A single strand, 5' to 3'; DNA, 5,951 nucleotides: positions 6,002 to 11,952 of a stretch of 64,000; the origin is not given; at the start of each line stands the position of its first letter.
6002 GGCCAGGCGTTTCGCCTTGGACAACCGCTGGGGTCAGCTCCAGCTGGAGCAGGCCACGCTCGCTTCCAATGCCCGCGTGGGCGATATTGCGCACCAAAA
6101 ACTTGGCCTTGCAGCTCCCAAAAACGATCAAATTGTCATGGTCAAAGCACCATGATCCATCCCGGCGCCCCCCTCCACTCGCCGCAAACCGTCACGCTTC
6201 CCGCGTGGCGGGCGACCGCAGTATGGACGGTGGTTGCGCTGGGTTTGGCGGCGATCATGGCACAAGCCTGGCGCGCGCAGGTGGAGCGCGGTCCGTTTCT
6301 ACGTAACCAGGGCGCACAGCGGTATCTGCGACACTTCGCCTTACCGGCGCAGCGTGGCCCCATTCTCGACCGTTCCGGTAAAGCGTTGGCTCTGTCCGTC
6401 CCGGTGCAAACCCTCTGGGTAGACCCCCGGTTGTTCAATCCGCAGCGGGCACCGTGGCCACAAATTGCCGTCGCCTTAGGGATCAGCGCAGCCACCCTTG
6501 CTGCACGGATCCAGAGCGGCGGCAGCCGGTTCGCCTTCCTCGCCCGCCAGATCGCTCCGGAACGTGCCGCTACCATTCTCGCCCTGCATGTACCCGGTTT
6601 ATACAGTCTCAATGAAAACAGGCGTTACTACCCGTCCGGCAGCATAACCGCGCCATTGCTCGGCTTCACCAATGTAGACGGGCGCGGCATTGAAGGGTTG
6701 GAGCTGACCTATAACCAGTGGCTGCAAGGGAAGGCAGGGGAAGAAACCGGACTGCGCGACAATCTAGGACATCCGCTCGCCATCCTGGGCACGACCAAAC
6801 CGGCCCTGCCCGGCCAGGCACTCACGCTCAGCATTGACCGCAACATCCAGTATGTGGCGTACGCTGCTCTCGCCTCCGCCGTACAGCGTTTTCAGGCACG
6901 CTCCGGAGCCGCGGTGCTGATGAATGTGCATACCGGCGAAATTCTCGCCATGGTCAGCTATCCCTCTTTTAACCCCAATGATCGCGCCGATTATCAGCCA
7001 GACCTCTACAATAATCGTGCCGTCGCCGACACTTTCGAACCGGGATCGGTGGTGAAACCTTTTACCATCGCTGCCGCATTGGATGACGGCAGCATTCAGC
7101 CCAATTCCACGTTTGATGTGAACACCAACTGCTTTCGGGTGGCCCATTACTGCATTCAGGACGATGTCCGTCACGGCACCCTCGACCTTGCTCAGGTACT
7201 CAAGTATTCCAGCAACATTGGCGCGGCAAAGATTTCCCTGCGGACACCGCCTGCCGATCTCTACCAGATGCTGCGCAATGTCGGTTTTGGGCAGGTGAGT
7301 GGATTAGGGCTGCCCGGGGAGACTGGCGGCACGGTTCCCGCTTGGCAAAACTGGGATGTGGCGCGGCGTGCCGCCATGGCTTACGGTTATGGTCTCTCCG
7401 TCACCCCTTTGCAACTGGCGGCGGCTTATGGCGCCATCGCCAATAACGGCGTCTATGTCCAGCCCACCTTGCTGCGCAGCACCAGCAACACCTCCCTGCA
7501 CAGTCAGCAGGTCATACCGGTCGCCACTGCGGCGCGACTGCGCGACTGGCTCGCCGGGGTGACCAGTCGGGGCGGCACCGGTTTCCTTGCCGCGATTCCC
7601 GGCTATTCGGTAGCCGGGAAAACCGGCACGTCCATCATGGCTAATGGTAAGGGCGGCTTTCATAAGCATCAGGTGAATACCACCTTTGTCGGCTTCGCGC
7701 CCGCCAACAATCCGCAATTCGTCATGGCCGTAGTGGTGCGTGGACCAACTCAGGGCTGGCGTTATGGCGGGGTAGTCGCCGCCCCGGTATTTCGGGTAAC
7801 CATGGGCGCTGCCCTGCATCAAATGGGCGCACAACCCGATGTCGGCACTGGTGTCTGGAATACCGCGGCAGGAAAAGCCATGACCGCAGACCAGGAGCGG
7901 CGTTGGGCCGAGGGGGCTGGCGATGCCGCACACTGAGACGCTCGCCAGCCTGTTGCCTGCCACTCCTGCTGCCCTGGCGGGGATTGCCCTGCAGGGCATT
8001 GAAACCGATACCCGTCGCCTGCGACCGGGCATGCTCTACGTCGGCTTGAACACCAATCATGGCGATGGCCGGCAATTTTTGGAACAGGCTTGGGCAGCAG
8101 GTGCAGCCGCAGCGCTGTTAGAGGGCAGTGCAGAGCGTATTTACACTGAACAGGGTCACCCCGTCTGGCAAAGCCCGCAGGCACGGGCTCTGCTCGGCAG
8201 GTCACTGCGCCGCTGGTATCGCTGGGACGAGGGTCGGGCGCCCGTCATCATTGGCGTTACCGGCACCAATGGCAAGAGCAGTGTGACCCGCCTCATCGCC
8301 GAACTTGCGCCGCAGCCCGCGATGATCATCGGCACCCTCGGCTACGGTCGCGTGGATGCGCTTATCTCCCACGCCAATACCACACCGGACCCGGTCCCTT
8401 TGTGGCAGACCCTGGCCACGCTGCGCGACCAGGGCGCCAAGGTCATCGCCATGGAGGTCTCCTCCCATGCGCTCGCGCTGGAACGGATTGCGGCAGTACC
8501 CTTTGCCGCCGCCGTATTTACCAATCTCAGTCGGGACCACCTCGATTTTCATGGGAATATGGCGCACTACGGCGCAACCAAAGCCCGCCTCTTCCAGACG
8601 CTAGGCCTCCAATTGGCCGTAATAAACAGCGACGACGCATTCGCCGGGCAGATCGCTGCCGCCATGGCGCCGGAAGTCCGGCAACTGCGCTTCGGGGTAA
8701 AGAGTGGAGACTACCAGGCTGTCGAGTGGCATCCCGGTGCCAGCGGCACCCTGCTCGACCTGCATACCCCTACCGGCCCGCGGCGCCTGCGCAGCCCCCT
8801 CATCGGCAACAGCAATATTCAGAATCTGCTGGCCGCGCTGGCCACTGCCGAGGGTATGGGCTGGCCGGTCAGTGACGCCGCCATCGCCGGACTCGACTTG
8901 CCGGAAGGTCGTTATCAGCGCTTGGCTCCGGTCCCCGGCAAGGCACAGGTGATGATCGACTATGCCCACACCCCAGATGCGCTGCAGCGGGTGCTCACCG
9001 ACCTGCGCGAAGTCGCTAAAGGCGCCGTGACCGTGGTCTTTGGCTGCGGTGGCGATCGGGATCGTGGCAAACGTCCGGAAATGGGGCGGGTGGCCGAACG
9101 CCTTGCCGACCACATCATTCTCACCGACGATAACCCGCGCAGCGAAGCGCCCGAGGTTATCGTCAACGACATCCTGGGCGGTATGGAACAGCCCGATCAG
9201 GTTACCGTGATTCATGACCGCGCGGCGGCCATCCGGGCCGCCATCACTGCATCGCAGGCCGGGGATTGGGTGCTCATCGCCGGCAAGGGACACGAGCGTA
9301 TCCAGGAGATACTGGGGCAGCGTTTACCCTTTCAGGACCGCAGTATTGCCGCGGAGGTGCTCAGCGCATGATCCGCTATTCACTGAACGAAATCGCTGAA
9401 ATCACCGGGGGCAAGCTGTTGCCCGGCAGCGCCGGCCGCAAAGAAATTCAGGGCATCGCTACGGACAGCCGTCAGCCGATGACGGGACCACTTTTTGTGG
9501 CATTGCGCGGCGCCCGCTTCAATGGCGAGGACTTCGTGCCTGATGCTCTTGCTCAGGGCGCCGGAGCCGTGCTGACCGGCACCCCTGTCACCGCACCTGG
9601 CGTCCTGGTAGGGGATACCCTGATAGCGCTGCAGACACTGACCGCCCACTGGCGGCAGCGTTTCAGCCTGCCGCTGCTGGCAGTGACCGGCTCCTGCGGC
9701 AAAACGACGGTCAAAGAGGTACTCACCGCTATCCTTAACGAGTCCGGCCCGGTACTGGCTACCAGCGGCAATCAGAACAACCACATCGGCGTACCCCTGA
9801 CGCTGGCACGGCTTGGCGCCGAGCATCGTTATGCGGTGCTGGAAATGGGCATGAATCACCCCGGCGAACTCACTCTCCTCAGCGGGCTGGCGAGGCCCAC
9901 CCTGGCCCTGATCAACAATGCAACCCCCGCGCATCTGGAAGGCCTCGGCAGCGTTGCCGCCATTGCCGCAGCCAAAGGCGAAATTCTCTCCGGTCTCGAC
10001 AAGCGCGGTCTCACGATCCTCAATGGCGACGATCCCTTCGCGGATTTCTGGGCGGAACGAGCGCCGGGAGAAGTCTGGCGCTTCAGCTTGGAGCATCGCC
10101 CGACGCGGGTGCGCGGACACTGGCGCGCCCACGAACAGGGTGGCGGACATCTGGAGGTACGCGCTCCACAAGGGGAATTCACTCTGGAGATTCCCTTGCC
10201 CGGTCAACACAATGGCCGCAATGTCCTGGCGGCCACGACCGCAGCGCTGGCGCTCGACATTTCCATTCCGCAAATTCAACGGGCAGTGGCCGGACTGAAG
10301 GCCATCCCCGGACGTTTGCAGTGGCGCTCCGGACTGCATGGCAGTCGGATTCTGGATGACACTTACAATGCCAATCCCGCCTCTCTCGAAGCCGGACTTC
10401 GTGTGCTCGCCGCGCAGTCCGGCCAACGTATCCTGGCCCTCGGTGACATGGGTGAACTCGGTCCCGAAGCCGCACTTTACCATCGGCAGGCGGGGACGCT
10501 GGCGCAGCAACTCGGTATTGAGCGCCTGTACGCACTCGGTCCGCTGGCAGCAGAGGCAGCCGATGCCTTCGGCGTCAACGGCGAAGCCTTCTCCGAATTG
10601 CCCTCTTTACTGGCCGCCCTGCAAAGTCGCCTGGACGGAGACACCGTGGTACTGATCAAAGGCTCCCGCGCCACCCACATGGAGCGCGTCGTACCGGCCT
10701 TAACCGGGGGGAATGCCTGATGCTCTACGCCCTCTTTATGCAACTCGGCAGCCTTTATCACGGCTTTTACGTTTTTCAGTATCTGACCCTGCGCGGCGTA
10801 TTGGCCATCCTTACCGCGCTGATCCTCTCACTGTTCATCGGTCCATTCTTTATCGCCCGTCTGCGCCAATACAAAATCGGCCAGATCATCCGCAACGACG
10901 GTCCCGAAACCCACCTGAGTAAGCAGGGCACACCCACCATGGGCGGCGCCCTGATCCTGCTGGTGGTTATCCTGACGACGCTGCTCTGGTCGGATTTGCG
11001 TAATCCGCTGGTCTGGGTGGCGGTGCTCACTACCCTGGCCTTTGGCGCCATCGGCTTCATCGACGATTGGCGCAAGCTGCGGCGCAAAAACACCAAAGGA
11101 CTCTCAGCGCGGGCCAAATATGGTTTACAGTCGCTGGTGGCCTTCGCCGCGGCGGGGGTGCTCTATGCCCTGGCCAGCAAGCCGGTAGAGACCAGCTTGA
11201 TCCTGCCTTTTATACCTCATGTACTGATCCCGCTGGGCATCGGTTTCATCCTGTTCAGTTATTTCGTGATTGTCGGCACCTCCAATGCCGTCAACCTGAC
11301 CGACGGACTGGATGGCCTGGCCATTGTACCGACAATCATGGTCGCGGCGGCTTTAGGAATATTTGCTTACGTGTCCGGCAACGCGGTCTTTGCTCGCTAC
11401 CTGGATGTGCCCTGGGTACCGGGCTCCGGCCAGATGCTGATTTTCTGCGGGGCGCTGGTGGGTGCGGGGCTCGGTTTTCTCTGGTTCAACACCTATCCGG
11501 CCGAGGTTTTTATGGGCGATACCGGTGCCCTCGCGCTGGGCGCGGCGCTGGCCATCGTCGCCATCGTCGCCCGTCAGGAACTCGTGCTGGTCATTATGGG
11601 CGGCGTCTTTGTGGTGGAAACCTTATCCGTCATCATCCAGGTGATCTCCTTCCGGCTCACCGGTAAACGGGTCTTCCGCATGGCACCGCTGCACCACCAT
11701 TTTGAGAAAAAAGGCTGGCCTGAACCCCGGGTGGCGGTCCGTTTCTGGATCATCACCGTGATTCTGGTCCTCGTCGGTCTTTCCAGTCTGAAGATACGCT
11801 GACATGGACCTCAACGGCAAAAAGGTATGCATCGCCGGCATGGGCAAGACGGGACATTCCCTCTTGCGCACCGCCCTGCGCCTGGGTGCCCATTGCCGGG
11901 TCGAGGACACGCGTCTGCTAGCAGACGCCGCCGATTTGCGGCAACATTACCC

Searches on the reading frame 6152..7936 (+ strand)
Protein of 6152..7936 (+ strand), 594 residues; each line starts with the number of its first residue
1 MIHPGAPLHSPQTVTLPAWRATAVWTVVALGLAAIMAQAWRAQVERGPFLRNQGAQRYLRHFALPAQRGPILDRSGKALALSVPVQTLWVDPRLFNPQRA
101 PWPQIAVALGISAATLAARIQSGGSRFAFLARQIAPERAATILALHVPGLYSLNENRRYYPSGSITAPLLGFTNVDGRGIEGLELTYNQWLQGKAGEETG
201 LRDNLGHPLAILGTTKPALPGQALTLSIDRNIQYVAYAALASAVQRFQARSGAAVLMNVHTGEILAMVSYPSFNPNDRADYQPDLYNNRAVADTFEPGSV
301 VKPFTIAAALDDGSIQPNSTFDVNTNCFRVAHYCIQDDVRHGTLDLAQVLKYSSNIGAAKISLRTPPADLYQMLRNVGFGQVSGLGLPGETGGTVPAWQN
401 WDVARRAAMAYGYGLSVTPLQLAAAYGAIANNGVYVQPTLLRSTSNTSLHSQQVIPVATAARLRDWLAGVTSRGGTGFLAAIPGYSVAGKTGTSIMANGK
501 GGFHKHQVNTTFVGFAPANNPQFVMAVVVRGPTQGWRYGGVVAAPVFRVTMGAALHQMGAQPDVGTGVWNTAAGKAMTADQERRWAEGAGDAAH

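Call 71: search_protein_families(library=pfam, proteins=[window:6152-7936:+], max_evalue=0.00001)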
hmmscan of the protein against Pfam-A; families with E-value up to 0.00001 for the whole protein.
window:6152-7936:+ (594 aa): 2 families
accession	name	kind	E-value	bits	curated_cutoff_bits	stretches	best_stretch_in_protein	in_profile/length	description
PF00905.27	Transpeptidase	-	1.6e-76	257.9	22.1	1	252-551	1-298/299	Penicillin binding protein transpeptidase domain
PF03717.20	PBP_dimer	-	6.3e-16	59.7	24.4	1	64-209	2-176/180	Penicillin-binding Protein dimerisation domain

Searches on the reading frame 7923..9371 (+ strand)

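Call 71: search_protein_families(library=pfam, proteins=[window:7923-9371:+], max_evalue=0.00001)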
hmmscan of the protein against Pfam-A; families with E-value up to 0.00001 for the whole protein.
window:7923-9371:+ (482 aa): 2 families
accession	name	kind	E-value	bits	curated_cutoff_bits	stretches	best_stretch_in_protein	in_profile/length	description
PF08245.18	Mur_ligase_M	-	9.4e-47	160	24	1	112-309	1-200/200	Mur ligase middle domain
PF02875.26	Mur_ligase_C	-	4.8e-33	115.1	28.4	1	329-456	1-127/127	Mur ligase, glutamate ligase domain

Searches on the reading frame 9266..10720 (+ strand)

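Call 71: search_protein_families(library=pfam, proteins=[window:9266-10720:+], max_evalue=0.00001)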
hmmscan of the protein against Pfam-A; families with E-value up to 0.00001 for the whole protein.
window:9266-10720:+ (484 aa): 3 families
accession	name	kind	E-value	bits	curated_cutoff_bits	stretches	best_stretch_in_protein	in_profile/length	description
PF08245.18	Mur_ligase_M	-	1.3e-44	153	24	1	140-327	1-200/200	Mur ligase middle domain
PF02875.26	Mur_ligase_C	-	4.7e-16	60.2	28.4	1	349-468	1-127/127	Mur ligase, glutamate ligase domain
PF01225.30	Mur_ligase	-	2e-06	28.5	21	0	60-108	1-54/95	Mur ligase family, catalytic domain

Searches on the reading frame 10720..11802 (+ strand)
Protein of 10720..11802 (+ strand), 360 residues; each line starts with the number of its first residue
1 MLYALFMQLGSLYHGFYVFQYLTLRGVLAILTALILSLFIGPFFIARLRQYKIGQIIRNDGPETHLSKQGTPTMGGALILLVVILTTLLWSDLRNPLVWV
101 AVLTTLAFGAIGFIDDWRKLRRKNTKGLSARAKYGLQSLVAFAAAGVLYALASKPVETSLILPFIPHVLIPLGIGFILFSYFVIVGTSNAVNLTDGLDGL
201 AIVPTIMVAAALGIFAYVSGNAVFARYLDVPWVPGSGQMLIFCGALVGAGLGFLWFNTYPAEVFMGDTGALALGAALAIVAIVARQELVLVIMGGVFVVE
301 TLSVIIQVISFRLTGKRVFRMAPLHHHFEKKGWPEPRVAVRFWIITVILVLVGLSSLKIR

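Call 71: search_protein_families(library=pfam, proteins=[window:10720-11802:+], max_evalue=0.00001)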
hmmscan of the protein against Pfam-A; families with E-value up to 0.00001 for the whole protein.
window:10720-11802:+ (360 aa): 1 family
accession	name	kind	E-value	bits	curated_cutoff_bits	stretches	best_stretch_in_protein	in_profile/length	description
PF00953.26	Glycos_transf_4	-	1.5e-35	123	27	1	99-283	2-158/160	Glycosyl transferase family 4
